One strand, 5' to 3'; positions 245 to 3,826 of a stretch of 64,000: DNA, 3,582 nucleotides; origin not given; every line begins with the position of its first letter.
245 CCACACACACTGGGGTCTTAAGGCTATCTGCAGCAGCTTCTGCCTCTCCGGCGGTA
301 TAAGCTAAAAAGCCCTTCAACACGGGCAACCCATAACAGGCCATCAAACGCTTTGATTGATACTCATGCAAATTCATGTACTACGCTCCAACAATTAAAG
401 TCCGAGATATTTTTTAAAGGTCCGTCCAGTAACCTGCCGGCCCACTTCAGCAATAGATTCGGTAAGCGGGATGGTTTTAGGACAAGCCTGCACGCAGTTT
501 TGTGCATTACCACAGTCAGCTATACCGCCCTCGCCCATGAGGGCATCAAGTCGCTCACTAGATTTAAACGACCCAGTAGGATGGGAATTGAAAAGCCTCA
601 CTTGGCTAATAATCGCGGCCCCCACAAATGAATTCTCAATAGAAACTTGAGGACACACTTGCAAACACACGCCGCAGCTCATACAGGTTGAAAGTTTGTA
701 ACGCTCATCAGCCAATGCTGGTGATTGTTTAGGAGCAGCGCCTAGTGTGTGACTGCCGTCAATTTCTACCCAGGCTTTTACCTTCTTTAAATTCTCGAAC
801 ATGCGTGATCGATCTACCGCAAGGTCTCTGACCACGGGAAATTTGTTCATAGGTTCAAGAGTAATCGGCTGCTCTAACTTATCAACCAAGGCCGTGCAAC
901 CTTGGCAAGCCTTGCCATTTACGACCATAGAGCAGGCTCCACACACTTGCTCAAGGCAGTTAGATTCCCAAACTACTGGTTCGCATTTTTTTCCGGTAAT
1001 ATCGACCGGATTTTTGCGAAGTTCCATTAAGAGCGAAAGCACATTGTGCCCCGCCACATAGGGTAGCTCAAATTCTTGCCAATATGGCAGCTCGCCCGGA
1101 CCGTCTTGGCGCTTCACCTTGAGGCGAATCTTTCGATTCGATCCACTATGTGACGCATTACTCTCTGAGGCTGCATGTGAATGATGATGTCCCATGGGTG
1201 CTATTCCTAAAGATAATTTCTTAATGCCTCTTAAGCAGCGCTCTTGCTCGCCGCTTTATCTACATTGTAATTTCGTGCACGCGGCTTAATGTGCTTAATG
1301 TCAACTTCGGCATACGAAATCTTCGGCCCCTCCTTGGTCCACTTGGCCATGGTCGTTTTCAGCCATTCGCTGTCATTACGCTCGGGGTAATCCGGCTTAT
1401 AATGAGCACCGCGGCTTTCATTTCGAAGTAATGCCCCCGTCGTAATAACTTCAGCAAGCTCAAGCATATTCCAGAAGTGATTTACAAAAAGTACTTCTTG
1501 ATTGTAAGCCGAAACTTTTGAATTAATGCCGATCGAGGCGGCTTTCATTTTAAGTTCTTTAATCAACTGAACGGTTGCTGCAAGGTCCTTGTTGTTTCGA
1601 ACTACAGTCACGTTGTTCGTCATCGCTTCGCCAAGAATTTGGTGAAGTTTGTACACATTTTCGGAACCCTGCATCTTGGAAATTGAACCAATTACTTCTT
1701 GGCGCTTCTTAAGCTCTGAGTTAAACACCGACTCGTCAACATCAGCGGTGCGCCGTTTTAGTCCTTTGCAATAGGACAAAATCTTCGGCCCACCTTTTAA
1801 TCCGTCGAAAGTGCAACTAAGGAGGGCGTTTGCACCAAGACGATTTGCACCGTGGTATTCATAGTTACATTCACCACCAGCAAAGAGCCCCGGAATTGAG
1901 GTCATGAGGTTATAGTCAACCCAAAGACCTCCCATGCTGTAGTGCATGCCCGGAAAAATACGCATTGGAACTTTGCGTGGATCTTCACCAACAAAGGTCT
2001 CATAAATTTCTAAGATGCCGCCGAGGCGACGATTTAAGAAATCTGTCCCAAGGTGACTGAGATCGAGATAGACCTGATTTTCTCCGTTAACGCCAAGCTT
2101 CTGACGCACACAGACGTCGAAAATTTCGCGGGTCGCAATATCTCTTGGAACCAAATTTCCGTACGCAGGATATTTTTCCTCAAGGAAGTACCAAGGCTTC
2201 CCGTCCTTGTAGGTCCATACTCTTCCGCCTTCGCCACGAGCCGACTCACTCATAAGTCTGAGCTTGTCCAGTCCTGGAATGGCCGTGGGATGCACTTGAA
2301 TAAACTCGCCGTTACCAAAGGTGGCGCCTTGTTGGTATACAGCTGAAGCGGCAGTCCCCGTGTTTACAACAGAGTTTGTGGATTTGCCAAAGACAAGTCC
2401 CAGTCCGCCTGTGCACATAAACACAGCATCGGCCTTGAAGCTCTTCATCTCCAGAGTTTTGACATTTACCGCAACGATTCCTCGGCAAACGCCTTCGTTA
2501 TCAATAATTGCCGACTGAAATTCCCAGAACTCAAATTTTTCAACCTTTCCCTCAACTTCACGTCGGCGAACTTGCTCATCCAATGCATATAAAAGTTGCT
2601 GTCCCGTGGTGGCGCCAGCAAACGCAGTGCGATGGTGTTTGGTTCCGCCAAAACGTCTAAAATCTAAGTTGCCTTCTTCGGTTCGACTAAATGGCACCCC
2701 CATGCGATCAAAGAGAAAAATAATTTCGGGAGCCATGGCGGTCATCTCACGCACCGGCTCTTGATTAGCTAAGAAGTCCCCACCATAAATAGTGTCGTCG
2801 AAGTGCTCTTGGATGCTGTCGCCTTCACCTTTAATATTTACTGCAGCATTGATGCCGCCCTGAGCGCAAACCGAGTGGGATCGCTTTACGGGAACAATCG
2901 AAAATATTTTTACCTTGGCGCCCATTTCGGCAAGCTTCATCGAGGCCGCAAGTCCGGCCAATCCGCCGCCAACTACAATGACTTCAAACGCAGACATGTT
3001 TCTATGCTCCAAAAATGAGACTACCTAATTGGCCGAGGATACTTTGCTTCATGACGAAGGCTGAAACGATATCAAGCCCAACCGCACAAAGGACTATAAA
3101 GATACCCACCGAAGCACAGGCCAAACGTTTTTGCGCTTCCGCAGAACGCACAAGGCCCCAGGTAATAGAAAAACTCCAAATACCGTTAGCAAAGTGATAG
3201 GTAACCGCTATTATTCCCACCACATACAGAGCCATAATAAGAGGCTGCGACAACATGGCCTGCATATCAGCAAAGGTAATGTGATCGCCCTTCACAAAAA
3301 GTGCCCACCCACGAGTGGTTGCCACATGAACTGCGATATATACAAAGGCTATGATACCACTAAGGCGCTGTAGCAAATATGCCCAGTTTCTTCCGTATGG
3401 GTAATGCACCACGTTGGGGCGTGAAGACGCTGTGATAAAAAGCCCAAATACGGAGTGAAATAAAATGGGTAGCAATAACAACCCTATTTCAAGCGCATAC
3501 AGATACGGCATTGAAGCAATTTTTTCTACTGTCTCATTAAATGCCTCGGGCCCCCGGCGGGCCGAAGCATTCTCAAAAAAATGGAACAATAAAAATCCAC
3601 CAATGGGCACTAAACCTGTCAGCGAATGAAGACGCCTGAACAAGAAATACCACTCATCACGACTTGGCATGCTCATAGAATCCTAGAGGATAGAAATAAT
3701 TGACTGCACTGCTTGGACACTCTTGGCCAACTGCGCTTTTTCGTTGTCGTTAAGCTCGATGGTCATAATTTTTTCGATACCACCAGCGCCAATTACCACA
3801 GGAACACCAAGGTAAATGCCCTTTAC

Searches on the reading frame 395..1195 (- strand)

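Call 39: search_protein_families(library=pfam, proteins=[window:395-1195:-], max_evalue=0.00001)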
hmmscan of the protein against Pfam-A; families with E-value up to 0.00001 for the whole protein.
window:395-1195:- (266 aa): 2 families
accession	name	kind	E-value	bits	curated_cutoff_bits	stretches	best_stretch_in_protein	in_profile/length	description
PF13085.11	Fer2_3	-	3.9e-28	98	27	1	25-134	2-107/107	2Fe-2S iron-sulfur cluster binding domain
PF13183.11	Fer4_8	-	1.6e-07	32.2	27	1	168-242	2-68/68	4Fe-4S dicluster domain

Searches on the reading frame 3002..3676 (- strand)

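Call 39: search_protein_families(library=pfam, proteins=[window:3002-3676:-], max_evalue=0.00001)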
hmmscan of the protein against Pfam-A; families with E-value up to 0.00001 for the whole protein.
window:3002-3676:- (224 aa): 1 family
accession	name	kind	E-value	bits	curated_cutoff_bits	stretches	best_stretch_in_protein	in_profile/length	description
PF01127.27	Sdh_cyt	-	1.6e-12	48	25.8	1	98-196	21-119/122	Succinate dehydrogenase/Fumarate reductase transmembrane subunit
